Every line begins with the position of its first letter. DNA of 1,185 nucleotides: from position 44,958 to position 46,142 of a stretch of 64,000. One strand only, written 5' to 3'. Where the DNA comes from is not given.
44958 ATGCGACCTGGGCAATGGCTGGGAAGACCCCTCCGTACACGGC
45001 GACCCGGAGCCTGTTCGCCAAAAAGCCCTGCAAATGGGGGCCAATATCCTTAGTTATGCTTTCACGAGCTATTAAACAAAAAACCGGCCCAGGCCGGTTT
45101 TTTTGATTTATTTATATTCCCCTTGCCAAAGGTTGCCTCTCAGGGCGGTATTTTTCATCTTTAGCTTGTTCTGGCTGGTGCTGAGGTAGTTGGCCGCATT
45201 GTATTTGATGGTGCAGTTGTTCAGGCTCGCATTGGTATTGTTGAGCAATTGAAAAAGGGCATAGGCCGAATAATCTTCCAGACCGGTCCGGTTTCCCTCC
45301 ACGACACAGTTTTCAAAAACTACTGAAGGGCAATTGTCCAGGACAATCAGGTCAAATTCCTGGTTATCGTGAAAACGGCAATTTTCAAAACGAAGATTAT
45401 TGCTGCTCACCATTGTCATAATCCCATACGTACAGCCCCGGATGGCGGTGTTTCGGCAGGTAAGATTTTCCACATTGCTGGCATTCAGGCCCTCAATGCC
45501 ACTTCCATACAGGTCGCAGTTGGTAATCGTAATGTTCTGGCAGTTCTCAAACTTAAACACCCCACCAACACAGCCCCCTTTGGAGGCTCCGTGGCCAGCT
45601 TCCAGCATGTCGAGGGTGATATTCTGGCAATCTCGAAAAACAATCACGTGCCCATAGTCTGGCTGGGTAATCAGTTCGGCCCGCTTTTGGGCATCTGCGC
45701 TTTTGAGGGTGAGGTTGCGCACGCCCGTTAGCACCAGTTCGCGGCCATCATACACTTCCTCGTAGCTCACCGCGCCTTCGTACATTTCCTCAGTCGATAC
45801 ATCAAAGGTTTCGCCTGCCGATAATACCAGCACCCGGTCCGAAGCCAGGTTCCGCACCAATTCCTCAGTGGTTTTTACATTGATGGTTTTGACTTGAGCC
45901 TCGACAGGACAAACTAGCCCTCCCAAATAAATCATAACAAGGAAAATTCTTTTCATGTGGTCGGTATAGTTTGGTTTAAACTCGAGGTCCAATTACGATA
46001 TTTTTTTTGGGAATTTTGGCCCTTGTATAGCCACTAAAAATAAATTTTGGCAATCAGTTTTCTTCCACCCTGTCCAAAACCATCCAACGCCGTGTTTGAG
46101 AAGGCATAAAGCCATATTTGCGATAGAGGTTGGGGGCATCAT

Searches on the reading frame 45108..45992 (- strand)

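Call 65: search_protein_families(library=pfam, proteins=[window:45108-45992:-], max_evalue=0.00001)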
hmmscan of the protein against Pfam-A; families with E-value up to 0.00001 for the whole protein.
window:45108-45992:- (294 aa): 2 families
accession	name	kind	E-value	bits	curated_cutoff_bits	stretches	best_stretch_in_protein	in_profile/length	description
PF13229.12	Beta_helix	-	4e-13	49.7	25.9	1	147-281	27-155/158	Right handed beta helix region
PF05048.19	NosD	-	1.3e-08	35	23.6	1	146-290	63-208/212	Periplasmic copper-binding protein (NosD)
